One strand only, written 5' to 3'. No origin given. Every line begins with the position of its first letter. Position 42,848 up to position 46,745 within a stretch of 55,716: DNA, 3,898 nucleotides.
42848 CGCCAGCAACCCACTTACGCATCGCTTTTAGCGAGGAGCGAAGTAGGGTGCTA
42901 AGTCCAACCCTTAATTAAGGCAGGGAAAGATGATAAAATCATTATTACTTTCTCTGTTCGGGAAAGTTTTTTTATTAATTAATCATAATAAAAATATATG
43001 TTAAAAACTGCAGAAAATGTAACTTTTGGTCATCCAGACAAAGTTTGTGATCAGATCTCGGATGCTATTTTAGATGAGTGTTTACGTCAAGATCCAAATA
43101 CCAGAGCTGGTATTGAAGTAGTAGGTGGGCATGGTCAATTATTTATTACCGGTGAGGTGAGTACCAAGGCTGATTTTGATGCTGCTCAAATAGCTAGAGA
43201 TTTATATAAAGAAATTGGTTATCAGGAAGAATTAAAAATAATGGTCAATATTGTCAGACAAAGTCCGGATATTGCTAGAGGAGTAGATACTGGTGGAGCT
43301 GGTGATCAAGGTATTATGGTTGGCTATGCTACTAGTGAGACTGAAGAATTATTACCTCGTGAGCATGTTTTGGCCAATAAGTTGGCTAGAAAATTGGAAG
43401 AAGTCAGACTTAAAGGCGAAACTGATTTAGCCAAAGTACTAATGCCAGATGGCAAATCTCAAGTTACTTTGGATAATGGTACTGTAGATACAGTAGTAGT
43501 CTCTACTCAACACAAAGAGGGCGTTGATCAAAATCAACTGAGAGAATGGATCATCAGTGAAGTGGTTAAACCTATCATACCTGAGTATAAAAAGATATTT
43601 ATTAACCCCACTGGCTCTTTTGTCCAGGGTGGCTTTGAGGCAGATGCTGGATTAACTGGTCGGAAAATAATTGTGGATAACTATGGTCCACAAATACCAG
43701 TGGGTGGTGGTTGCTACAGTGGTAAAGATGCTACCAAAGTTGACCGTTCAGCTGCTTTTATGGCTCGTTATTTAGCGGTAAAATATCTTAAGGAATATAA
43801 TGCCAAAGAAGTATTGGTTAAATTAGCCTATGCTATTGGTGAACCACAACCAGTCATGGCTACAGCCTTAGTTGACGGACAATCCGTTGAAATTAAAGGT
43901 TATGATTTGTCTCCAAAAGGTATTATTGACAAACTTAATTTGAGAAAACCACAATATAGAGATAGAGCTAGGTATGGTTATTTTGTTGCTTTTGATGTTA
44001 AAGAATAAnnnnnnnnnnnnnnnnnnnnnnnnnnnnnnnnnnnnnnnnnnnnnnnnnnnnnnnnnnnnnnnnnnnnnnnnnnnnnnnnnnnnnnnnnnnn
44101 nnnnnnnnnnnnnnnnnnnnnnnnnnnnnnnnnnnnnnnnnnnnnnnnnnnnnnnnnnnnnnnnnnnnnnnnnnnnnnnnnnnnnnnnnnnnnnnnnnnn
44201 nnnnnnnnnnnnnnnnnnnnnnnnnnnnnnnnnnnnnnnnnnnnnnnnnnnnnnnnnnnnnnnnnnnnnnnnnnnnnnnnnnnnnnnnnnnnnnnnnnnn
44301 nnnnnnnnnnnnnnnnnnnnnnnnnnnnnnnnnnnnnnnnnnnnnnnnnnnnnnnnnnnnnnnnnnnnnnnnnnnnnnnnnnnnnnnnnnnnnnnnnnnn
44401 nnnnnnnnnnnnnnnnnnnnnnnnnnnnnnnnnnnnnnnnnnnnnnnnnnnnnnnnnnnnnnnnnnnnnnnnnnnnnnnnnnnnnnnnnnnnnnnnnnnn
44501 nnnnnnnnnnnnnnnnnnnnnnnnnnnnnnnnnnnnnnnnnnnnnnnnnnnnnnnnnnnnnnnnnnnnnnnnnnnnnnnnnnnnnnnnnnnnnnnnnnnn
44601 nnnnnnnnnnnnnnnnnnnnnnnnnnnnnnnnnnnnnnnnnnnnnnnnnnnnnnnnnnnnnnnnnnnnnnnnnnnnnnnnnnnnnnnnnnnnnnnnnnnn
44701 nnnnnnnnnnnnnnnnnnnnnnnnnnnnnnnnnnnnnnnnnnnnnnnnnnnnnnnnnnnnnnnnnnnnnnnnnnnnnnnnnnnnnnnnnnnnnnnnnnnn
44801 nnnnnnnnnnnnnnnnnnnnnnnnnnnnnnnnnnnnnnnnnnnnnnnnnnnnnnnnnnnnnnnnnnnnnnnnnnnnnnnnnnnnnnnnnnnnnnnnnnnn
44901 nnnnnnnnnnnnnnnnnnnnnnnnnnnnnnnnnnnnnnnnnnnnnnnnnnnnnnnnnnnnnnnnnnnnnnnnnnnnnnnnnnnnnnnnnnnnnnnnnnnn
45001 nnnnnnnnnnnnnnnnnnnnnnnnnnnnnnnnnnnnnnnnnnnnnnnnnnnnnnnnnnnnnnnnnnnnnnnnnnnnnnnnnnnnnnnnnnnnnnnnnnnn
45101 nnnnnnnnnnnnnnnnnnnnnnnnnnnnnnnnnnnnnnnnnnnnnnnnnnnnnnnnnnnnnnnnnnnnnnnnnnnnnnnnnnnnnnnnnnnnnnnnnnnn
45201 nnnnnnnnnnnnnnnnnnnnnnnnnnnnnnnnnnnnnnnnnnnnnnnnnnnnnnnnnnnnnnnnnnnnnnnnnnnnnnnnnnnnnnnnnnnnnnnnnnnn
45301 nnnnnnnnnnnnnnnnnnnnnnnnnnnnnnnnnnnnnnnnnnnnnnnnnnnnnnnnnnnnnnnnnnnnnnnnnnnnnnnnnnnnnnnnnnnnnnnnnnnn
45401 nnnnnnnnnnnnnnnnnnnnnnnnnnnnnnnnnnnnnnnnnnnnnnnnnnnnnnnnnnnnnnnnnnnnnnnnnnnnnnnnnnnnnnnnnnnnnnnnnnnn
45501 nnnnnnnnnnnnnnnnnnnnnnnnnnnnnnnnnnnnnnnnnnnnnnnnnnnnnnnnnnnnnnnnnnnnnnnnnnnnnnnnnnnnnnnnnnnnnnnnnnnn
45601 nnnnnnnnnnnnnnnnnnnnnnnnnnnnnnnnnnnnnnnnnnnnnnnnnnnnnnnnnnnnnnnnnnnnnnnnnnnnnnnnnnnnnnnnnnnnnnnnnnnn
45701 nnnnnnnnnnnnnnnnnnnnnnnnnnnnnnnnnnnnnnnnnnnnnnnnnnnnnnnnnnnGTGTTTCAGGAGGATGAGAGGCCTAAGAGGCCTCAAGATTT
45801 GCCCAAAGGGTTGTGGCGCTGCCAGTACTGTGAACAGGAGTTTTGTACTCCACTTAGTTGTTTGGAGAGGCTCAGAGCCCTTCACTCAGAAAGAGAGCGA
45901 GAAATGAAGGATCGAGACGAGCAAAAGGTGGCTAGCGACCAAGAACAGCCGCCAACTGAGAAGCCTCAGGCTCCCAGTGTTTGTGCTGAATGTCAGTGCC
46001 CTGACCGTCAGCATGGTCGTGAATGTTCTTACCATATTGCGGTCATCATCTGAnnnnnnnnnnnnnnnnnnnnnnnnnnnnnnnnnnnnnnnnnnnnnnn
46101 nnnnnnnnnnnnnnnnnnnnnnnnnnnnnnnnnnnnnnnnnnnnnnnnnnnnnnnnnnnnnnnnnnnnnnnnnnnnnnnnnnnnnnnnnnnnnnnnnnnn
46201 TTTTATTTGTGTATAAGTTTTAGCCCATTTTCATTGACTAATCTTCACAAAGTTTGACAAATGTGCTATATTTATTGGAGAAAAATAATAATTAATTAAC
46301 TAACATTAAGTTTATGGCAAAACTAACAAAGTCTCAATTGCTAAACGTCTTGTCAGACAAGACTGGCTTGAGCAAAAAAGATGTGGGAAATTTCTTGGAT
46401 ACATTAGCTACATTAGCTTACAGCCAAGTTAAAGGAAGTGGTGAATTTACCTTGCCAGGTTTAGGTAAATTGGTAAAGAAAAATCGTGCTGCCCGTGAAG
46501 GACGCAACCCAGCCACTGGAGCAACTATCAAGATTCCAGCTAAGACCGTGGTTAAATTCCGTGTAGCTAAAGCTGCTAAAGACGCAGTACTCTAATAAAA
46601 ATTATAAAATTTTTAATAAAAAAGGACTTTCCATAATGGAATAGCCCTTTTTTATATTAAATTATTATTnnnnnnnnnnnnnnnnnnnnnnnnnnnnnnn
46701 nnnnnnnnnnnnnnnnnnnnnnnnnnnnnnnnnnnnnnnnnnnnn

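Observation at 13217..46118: Five GC-rich islands of self-contained expression cassettes scattered between core genes of an AT-rich genome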

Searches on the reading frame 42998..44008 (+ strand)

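Call 61: search_protein_families(library=pfam, max_evalue=0.001, proteins=[window:42998-44008:+])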
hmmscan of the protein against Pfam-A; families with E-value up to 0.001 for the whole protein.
window:42998-44008:+ (336 aa): 3 families
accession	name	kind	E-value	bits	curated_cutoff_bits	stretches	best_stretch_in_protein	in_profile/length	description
PF02773.21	S-AdoMet_synt_C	-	5.5e-36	124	25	1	211-330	2-130/138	S-adenosylmethionine synthetase, C-terminal domain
PF02772.21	S-AdoMet_synt_M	-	1.8e-32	112.4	29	1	100-208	3-120/120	S-adenosylmethionine synthetase, central domain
PF00438.25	S-AdoMet_synt_N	-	8.6e-27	94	33.1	1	2-82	3-91/99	S-adenosylmethionine synthetase, N-terminal domain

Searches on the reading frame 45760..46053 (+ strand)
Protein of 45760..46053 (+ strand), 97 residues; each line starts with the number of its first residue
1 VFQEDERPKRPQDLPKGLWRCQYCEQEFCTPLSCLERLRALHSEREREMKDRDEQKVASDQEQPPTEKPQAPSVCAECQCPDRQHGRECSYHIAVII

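Call 16: search_protein_families(library=pfam, max_evalue=1, proteins=[window:45760-46053:+])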
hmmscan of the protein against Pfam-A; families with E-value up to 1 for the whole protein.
window:45760-46053:+ (97 aa): 0 families

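Call 17: search_protein_families(library=phrogs, max_evalue=1, proteins=[window:45760-46053:+])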
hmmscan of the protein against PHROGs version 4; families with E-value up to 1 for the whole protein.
window:45760-46053:+ (97 aa): 1 family
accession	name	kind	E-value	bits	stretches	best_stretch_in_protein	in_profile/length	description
phrog_36581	-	unknown function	0.61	11.1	0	35-58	21-42/43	-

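Call 114: search_protein_families(library=ncbifam, max_evalue=0.1, proteins=[window:45760-46053:+])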
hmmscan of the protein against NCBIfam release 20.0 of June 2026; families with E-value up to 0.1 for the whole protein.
window:45760-46053:+ (97 aa): 0 families

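Call 115: search_protein_families(library=padloc, max_evalue=0.1, proteins=[window:45760-46053:+])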
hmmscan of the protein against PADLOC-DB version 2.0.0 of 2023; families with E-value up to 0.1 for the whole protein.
window:45760-46053:+ (97 aa): 0 families

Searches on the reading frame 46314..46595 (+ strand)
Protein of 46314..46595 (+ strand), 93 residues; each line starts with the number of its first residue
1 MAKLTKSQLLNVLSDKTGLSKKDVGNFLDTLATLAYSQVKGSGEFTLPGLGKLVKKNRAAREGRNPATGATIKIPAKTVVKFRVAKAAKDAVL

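Call 61: search_protein_families(library=pfam, max_evalue=0.001, proteins=[window:46314-46595:+])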
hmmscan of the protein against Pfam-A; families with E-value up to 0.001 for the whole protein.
window:46314-46595:+ (93 aa): 1 family
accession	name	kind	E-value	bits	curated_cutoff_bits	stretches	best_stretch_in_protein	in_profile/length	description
PF00216.26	Bac_DNA_binding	-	5.7e-26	91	22.4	1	4-92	1-89/90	Bacterial DNA-binding protein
